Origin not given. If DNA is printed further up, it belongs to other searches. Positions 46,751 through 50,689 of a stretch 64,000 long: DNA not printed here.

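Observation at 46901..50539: Solitary GTA g15-type ('megatron'/host-specificity) tail protein gene immediately upstream of the T4SS operon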

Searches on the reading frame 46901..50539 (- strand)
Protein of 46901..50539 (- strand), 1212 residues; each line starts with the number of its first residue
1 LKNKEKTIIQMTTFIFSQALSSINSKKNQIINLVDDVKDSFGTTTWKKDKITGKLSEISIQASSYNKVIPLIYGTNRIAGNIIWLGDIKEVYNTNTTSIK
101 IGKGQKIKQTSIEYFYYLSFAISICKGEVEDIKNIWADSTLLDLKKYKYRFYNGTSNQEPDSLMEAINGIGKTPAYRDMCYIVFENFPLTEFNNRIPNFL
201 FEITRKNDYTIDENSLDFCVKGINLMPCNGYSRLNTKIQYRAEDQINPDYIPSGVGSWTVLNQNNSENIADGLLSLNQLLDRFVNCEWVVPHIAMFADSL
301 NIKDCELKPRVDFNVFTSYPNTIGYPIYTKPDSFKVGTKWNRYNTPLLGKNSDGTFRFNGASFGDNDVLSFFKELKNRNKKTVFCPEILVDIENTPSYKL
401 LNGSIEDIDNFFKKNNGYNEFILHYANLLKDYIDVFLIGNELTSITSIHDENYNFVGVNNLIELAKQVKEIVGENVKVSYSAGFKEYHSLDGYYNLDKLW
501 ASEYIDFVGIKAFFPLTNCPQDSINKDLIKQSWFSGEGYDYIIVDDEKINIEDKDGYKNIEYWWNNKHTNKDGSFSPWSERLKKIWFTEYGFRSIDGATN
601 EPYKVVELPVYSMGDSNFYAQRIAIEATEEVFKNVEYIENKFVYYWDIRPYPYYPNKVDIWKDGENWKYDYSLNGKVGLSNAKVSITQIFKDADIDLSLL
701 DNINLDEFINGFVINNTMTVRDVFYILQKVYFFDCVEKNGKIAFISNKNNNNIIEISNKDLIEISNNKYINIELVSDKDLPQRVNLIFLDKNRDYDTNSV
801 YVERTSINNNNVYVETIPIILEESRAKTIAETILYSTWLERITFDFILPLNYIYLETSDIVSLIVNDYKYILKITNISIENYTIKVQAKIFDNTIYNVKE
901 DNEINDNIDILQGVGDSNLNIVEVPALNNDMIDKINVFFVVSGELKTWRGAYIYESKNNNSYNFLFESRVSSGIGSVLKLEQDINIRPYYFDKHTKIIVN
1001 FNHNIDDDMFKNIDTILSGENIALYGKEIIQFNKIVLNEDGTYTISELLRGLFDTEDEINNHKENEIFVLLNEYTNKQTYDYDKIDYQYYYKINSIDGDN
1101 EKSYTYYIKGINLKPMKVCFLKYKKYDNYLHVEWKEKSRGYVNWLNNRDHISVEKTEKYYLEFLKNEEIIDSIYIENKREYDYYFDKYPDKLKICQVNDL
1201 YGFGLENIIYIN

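Call 3: search_protein_families(library=pfam, proteins=[window:46901-50539:-], max_evalue=0.1)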
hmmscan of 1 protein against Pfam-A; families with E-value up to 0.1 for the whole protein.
window:46901-50539:- (1212 aa): 3 families
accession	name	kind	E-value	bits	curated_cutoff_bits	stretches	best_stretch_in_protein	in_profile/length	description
PF13547.12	GTA_TIM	-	3.5e-38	132.1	27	1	417-655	2-299/299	GTA TIM-barrel-like domain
PF13550.12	Phage-tail_3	-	1.7e-28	100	23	1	716-877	2-162/164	Putative phage tail protein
PF23666.2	Rcc01698_C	-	1.4e-11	45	27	1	1014-1069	39-98/98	Rcc01698-like, C-terminal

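Call 4: search_protein_families(library=ncbifam, proteins=[window:46901-50539:-], max_evalue=0.1)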
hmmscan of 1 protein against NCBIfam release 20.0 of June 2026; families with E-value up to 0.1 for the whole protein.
window:46901-50539:- (1212 aa): 1 family
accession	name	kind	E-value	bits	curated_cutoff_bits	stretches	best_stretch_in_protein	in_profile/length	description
NF048004.1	GTA_megatron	equivalog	2.9e-209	697.9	800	2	413-1202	433-1290/1299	baseplate multidomain protein megatron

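Call 5: search_protein_families(library=phrogs, proteins=[window:46901-50539:-], max_evalue=0.1)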
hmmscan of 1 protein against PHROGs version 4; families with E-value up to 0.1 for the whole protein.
window:46901-50539:- (1212 aa): 5 families
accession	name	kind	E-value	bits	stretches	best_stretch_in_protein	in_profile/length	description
phrog_4271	-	tail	1.5e-193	646.8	2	415-1207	439-1303/1309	tail protein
phrog_19101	-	unknown function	5.1e-38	131.8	2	407-676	210-516/595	-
phrog_1101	-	tail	1.9e-27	96.6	2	53-209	29-206/1405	tail protein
phrog_17995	-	unknown function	6e-06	26.5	1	1022-1103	49-127/332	-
phrog_18464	-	unknown function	0.025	16.1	0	542-576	15-47/83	-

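Call 15: find_homologous_proteins(query=window:46901-50539:-, max_evalue=1e-10)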
Query window:46901-50539:- (1212 aa): 178 proteins with E <= 1e-10 among 8000 candidates; the best 120 are listed.
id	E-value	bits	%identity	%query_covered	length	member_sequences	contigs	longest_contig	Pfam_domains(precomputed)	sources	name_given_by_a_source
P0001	0.0e+0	2694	99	99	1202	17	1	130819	PF13550.14,PF13547.13,PF23666.3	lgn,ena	-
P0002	0.0e+0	1960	71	99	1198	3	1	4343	PF13550.14,PF13547.13,PF23666.3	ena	-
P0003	0.0e+0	1884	68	99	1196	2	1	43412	PF13550.14,PF13547.13,PF23666.3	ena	-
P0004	0.0e+0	1621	60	99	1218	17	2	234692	PF13550.14,PF13547.13,PF23666.3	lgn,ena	-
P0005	0.0e+0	1603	60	99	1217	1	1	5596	PF13550.14,PF13547.13,PF23666.3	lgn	-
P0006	0.0e+0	1570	59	99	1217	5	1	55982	PF13550.14,PF13547.13,PF23666.3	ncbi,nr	ncbi:MAG: glycoside hydrolase TIM-barrel-like domain-containing protein [Rickettsiales bacterium]|nr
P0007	0.0e+0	1565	59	99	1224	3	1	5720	PF13550.14,PF13547.13,PF23666.3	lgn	-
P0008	0.0e+0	1480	55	99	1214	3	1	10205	PF13550.14,PF13547.13,PF23666.3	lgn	-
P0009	0.0e+0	1458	54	98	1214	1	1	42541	PF13550.14,PF13547.13,PF23666.3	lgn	-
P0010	0.0e+0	1449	54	99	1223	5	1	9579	PF13550.14,PF13547.13,PF23666.3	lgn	-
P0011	0.0e+0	1436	55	96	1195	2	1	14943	PF13550.14,PF13547.13,PF23666.3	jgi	jgi:hypothetical protein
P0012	0.0e+0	1401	53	99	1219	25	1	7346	PF13550.14,PF13547.13,PF23666.3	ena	-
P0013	0.0e+0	1374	51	95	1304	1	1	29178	PF13550.14,PF13547.13,PF23666.3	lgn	-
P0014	0.0e+0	1369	53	99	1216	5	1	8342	PF13550.14,PF13547.13,PF23666.3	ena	-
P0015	0.0e+0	1353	50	99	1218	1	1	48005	PF13550.14,PF13547.13,PF23666.3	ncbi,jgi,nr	ncbi:MAG: glycoside hydrolase TIM-barrel-like domain-containing protein [Rickettsiales bacterium]|jg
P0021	0.0e+0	1074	45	99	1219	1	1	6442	PF13550.14,PF13547.13,PF23666.3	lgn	-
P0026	0.0e+0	1018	44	99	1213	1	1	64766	PF13550.14,PF13547.13,PF23666.3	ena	-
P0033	7.9e-285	966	42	97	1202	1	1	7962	PF13550.14,PF13547.13,PF23666.3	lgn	-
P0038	1.4e-274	932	40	97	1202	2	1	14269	PF13550.14,PF13547.13,PF23666.3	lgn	-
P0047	9.3e-204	698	35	96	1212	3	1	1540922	PF13550.14,PF22612.3,PF13547.13,PF23666.3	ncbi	-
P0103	1.6e-151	525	34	87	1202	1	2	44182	PF13550.14,PF22612.3,PF13547.13,PF23666.3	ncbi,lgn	-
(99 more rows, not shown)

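Call 17: find_related_loci(query=window:46901-50539:-, collection=genome_contigs, flank=10000)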
Query window:46901-50539:- (1212 aa) in genome_contigs; peptide patterns used: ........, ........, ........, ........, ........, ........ (x = any residue, [..] = any of these).
93 stretches matched a pattern; 1 encode a relative of the query (tblastn E <= 1e-3); 1 distinct loci.
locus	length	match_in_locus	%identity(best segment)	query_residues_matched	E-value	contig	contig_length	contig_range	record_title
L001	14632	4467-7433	34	60-1075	3e-172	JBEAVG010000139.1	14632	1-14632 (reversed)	MAG: Pseudomonadota bacterium isolate NASQAN2011_250_B_bin.6 scaffold_508264, whole genome shotgun sequence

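Call 19: find_encoding_contigs(protein=P0001, flank=10000, max_places=2)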
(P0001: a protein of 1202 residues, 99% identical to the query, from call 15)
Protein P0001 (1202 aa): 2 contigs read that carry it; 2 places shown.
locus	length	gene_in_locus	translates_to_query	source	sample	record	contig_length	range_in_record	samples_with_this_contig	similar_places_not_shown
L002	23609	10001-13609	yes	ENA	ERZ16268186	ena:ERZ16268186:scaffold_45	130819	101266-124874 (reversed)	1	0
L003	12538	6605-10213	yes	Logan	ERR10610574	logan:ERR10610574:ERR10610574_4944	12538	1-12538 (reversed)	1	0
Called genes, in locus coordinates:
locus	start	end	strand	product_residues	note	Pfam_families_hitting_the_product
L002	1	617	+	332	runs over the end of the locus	-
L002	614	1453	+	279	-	PF17827:PrmC_N (weak), PF05175:MTS, PF06325:PrmA, PF13649:Methyltransf_25, PF13847:Methyltransf_31, PF08242:Methyltransf_12 (weak)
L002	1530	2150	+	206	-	PF00625:Guanylate_kin, PF13671:AAA_33 (weak)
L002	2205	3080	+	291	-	PF07505:DUF5131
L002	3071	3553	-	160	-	PF02130:YbeY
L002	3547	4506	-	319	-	PF08392:FAE1_CUT1_RppA (weak), PF00108:Thiolase_N (weak), PF08545:ACP_syn_III, PF08541:ACP_syn_III_C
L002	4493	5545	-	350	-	PF02504:FA_synthesis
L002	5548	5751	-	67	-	PF01783:Ribosomal_L32p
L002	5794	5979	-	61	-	PF01165:Ribosomal_S21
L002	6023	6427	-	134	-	PF04519:Bactofilin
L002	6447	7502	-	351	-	PF01551:Peptidase_M23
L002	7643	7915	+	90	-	PF02583:Trns_repr_metal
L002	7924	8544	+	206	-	PF01545:Cation_efflux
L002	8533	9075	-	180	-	PF01227:GTP_cyclohydroI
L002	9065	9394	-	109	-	PF01242:PTPS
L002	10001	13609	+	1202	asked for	PF13547:GTA_TIM, PF13550:Phage-tail_3, PF23666:Rcc01698_C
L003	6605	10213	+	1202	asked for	PF13547:GTA_TIM, PF13550:Phage-tail_3, PF23666:Rcc01698_C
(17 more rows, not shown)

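Call 20: find_encoding_contigs(protein=P0004, flank=10000, max_places=2)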
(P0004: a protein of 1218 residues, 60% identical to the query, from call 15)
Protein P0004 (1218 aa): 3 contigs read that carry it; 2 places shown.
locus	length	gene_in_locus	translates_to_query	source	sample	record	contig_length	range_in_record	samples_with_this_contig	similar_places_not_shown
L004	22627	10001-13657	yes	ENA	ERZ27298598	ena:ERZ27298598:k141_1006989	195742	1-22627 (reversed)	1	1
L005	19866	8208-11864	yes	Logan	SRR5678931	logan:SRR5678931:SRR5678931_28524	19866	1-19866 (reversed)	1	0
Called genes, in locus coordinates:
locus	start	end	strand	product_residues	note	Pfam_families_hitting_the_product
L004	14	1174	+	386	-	-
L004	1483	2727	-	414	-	PF12704:MacB_PCD, PF02687:FtsX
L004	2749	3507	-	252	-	PF00005:ABC_tran, PF02463:SMC_N (faint), PF13304:AAA_21 (faint)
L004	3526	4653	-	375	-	PF25917:BSH_RND, PF25973:BSH_CzcB, PF25954:Beta-barrel_RND_2, PF25990:Beta-barrel_YknX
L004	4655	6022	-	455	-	PF02321:OEP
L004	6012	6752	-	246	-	PF00440:TetR_N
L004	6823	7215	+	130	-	-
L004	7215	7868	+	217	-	PF04280:Tim44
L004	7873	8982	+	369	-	PF03562:MltA, PF06725:3D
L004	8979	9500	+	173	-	PF01713:Smr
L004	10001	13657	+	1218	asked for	PF13547:GTA_TIM, PF13550:Phage-tail_3, PF23666:Rcc01698_C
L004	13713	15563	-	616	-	PF00122:E1-E2_ATPase, PF00702:Hydrolase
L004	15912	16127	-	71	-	PF00403:HMA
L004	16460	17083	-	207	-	PF07963:N_methyl (weak)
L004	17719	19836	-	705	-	PF01138:RNase_PH, PF03725:RNase_PH_C, PF03726:PNPase, PF01138:RNase_PH, PF00013:KH_1, PF00575:S1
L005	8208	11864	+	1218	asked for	PF13547:GTA_TIM, PF13550:Phage-tail_3, PF23666:Rcc01698_C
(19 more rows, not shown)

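Call 21: find_encoding_contigs(protein=P0047, flank=10000, max_places=2)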
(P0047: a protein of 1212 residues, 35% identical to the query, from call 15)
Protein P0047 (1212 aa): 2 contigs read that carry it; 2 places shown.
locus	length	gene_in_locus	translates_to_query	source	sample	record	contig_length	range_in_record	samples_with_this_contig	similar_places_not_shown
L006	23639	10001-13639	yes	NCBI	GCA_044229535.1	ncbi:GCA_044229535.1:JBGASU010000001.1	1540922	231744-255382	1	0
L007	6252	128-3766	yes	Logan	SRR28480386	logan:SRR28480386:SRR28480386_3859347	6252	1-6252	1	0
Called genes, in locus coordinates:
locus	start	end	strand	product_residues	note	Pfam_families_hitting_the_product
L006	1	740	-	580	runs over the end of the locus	-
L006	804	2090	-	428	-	PF08245:Mur_ligase_M, PF02875:Mur_ligase_C, PF27239:FOL3_C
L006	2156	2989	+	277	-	PF00793:DAHP_synth_1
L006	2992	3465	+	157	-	PF01668:SmpB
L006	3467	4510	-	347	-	-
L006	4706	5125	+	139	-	PF00877:NLPC_P60 (weak)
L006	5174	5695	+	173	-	-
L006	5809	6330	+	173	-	-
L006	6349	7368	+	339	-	PF04233:Phage_Mu_F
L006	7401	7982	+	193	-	PF09343:DUF2460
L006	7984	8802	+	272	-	PF09931:Phage_phiJL001_Gp84_N, PF09356:Phage_BR0599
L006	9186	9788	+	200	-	-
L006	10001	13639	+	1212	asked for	PF22612:GH113 (weak), PF13547:GTA_TIM, PF13550:Phage-tail_3, PF23666:Rcc01698_C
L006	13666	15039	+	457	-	-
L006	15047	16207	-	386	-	PF00070:Pyr_redox (faint), PF01266:DAO (weak), PF01494:FAD_binding_3, PF07992:Pyr_redox_2 (faint), PF13738:Pyr_redox_3 (faint), PF08491:SE (faint)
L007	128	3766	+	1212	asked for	PF22612:GH113 (weak), PF13547:GTA_TIM, PF13550:Phage-tail_3, PF23666:Rcc01698_C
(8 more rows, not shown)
